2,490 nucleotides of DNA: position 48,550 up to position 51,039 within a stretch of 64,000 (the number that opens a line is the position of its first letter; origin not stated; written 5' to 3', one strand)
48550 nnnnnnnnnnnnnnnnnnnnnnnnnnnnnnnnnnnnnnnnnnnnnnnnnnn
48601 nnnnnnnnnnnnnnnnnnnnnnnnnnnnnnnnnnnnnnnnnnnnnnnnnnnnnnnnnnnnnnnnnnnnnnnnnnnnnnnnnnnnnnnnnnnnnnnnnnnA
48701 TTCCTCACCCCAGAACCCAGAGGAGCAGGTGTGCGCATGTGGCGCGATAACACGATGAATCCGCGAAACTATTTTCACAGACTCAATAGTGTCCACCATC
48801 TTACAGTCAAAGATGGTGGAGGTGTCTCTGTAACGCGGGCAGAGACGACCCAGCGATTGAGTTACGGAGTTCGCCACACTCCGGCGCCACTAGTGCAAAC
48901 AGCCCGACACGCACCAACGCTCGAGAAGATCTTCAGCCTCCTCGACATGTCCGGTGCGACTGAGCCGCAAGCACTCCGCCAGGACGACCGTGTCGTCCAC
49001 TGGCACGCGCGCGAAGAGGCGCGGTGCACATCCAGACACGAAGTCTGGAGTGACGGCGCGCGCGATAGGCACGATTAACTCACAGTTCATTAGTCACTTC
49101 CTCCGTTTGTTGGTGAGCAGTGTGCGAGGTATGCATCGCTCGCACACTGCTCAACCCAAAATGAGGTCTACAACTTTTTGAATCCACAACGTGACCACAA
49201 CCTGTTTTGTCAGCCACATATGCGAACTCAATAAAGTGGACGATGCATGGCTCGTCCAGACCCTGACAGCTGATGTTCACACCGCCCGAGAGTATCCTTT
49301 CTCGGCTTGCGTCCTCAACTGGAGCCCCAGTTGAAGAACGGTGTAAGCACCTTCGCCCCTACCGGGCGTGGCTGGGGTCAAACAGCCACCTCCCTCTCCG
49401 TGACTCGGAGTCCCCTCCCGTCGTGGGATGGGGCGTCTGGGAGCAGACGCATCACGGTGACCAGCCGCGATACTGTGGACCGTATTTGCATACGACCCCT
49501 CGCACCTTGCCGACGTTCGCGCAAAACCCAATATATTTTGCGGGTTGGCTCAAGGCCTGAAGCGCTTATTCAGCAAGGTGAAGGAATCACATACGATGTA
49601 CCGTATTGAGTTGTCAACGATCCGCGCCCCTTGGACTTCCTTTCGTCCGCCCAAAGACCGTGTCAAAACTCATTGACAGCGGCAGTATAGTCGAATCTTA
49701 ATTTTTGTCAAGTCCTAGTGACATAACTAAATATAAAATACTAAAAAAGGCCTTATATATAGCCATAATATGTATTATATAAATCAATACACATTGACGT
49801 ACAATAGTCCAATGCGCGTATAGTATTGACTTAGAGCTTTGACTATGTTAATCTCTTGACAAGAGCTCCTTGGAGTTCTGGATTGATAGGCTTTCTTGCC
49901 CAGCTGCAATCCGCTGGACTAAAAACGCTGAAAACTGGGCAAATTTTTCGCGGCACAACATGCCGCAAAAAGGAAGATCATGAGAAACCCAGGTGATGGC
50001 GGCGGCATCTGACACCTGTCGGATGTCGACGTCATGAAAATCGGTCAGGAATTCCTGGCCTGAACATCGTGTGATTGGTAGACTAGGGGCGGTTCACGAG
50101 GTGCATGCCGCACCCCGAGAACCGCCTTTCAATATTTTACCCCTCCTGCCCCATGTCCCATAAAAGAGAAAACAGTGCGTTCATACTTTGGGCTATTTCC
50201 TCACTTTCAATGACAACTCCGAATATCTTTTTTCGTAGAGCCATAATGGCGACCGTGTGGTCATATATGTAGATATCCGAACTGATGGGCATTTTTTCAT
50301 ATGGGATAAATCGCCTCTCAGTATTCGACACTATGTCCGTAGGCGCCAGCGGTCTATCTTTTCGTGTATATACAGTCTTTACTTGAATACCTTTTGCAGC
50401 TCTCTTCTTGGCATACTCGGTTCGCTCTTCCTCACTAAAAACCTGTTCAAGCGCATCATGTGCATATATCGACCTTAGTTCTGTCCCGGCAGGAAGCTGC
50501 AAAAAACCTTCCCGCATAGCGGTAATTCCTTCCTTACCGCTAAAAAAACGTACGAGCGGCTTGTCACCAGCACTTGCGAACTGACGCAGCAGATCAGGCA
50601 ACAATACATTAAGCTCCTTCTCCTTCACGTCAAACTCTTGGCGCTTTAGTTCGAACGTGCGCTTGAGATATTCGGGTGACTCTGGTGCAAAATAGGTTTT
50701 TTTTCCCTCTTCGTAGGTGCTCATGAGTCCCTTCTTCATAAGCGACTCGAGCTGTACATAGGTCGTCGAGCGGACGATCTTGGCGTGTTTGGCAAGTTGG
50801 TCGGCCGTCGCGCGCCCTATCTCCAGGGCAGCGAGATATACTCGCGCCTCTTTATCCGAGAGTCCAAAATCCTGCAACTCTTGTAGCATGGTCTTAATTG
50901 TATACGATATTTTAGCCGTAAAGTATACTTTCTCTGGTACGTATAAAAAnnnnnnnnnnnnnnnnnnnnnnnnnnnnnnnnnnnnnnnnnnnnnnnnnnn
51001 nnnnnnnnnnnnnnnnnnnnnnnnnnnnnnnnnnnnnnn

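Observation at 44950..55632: Three TrmB-family regulator paralogs within 10 kb, each with a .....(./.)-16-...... promoter placed 6-8 nt from the ATG and TGTCA/TGACA operator palindromes. They flank lower-GC genes of unknown function.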

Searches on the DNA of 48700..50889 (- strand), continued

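Call 81: search_with_rna_model(model_id=R1, sources=[L006, L007, L008, L009, L010, L011, L012, L013, L014, L015, L016, L017, L018, L019, L020, L021, L022, L023, L024, L025, L026, L027, L028, L029, L030, L031, L032, L033, L034, L035, L036, L037, L038, L039, L040, L041, L042, L043, L044, L045, L046, L047, L048, L049, L050, L051, L052, L053, L054, L055, L056, L057, L058, L059, L060, L061, L062, L063, L064, L065, L066, L067, L068, L069, L070, L071, L072, L073, L074, L075, L076, L077, L078, L079, L080, L081, L082, L083, L084, L085], max_evalue=1)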
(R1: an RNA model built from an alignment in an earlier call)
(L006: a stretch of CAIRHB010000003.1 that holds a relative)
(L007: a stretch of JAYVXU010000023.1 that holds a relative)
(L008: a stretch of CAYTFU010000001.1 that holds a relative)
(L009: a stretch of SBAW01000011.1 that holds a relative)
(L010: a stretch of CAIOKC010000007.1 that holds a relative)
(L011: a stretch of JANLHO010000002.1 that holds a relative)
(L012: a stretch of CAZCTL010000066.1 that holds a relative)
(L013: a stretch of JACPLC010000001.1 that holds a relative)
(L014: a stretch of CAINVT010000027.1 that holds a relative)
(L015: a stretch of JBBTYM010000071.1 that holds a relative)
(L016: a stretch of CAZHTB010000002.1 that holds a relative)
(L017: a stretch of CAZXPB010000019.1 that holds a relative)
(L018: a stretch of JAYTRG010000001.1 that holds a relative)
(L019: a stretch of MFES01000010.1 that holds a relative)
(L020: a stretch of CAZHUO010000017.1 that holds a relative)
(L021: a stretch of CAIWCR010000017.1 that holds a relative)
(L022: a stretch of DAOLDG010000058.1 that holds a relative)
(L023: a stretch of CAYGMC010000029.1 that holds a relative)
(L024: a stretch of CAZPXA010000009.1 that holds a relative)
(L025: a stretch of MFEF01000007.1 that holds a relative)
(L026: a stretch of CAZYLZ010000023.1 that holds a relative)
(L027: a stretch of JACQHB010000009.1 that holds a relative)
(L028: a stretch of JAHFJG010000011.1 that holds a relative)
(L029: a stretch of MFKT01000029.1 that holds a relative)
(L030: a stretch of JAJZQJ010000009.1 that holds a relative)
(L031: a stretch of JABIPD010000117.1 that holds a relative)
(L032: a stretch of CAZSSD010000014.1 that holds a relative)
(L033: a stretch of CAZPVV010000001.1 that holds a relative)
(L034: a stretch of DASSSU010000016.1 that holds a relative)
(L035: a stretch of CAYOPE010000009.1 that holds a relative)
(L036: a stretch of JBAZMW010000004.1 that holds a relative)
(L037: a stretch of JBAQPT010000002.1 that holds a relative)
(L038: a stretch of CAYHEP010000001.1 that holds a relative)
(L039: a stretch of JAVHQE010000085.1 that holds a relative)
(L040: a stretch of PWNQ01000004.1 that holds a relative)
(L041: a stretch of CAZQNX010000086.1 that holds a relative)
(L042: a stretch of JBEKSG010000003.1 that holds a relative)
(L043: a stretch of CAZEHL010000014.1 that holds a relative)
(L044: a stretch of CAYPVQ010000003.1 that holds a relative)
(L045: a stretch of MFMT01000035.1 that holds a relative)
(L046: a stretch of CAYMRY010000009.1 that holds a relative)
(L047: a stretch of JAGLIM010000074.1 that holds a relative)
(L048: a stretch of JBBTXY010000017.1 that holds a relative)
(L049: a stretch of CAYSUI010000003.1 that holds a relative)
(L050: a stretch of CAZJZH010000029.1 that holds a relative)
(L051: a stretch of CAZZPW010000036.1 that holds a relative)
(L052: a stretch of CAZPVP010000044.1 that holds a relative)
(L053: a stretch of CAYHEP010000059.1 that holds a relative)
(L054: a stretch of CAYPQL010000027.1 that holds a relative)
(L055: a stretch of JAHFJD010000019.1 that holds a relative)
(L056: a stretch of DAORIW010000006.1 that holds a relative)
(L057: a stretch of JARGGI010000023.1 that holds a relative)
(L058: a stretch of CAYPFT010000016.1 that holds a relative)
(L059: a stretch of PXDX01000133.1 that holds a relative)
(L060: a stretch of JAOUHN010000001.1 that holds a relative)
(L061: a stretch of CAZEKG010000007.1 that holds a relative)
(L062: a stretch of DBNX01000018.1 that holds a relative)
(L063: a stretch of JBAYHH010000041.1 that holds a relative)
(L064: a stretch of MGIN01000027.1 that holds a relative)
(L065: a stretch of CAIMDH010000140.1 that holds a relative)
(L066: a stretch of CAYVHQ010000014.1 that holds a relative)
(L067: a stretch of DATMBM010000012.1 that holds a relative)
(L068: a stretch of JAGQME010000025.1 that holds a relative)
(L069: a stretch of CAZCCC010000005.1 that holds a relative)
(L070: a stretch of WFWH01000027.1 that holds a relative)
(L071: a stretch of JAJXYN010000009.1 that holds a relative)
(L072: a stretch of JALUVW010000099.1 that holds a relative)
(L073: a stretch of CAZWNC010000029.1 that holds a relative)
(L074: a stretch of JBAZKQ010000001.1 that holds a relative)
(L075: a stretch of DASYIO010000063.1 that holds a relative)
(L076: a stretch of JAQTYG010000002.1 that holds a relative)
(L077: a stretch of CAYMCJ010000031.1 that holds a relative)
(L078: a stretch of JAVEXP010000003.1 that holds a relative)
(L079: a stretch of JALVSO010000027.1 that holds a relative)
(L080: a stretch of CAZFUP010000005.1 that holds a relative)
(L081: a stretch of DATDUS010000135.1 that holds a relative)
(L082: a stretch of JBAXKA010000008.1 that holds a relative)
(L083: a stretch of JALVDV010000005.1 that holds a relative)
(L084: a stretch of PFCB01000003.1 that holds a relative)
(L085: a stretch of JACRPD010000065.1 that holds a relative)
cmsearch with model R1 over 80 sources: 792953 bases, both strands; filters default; matches with E-value up to 1: 5.
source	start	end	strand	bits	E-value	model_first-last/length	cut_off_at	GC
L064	2678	2790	-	24.5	0.021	1-156/156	no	0.35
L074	2724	2797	-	22.4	0.06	1-156/156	no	0.26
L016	2252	2372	-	21.3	0.1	1-156/156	no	0.48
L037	683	745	-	21.2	0.11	1-156/156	no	0.48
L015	5261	5338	-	17.2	0.85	1-156/156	no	0.27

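Call 94: search_with_rna_model(model_id=R1, sources=[L169], max_evalue=1, show_alignments=1)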
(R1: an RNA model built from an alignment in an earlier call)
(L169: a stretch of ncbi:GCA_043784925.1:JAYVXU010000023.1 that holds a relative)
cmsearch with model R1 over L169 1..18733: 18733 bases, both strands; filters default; matches with E-value up to 1: 1.
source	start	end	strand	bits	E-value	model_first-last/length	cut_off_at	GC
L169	10491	10655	+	95.7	7.4e-20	1-156/156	no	0.47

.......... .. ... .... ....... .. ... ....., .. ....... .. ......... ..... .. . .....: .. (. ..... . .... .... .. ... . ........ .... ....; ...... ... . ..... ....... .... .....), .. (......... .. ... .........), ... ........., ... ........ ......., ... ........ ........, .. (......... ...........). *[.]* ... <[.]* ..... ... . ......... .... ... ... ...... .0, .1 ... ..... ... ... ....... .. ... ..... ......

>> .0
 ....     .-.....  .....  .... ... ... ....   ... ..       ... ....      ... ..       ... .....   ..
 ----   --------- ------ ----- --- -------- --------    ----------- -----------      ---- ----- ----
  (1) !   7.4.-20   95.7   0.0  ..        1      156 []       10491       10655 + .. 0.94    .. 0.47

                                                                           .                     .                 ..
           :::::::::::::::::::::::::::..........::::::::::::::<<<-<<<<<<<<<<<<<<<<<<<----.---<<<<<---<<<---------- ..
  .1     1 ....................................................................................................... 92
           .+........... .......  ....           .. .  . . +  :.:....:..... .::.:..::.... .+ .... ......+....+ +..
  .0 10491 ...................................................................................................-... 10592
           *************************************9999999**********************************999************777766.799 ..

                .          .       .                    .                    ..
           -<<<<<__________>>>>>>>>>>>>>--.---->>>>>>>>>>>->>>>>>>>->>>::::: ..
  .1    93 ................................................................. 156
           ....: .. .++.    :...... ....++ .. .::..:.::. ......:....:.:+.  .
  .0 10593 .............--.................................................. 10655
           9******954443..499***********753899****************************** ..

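Call 96: search_rna_families(sources=[L158, L160, L161, L163, L165, L168, L150, L169], threshold=gathering)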
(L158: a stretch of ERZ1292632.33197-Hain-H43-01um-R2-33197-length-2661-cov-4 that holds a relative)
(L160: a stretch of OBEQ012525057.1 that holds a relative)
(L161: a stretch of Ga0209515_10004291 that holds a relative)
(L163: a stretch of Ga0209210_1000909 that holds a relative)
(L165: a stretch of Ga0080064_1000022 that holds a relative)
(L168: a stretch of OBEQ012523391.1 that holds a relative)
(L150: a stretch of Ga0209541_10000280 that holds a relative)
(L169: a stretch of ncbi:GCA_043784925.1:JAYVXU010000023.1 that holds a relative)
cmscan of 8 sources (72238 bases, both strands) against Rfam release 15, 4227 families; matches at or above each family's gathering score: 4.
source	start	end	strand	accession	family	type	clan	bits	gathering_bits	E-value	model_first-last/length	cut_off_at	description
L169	6124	6194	+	RF00005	tRNA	Gene; tRNA;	CL00001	67.8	29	1.4e-12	1-71/71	no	tRNA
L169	632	702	+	RF00005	tRNA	Gene; tRNA;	CL00001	65.5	29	6.2e-12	1-71/71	no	tRNA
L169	1363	1433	+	RF00005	tRNA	Gene; tRNA;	CL00001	61.1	29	1e-10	1-71/71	no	tRNA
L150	2599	2672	-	RF00005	tRNA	Gene; tRNA;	CL00001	44.1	29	4.7e-06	1-71/71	no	tRNA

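Call 104: search_with_rna_model(model_id=R1, sources=[window, L169, L092, L121, L126, L110, L111, L089, L093, L128, L133], max_evalue=0.001, make_alignment=true)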
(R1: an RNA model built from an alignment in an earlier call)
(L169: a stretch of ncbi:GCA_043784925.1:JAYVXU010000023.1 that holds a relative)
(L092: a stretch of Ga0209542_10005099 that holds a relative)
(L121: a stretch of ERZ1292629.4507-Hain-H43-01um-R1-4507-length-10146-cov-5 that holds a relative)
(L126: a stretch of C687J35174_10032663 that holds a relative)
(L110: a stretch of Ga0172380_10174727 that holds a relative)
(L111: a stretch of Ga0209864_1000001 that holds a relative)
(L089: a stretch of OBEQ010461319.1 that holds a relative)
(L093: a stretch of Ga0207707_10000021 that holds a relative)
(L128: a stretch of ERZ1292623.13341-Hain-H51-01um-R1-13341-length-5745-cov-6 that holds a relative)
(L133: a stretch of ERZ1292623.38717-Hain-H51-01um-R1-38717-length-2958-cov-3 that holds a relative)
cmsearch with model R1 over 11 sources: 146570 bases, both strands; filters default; matches with E-value up to 0.001: 10.
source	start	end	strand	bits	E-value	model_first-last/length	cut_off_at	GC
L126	3494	3646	+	141.4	3.8e-29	1-156/156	no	0.52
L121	6276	6430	+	135.5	8.2e-28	1-156/156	no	0.54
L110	1340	1493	+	132.2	4.4e-27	1-156/156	no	0.53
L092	6262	6410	+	122.8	5.4e-25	1-156/156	no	0.52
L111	6263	6415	+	119.8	2.4e-24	1-156/156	no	0.39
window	49484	49624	-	114.7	3.4e-23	1-156/156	no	0.5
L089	6251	6406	+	113.4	6.6e-23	1-156/156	no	0.54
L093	6235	6382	+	112.7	9.3e-23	1-156/156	no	0.47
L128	2029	2193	+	112.1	1.3e-22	1-156/156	no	0.52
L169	10491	10655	+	95.7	5.8e-19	1-156/156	no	0.47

Alignment A9: 10 matches aligned to the model, 173 columns, each read 5' to 3' on its own strand. Consensus structure (alignment columns), stored with it:
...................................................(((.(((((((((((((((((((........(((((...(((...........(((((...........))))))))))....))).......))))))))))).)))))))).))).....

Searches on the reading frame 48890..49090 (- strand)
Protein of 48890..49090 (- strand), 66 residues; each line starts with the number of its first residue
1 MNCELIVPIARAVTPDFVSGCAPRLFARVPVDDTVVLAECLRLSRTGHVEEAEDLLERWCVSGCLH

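Call 85: search_protein_families(library=pfam, proteins=[window:48890-49090:-], max_evalue=1)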
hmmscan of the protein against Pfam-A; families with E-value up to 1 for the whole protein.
window:48890-49090:- (66 aa): 1 family
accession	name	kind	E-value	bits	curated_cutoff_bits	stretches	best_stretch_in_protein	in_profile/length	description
PF01535.26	PPR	-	0.093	13.5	25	1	43-64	10-31/31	PPR repeat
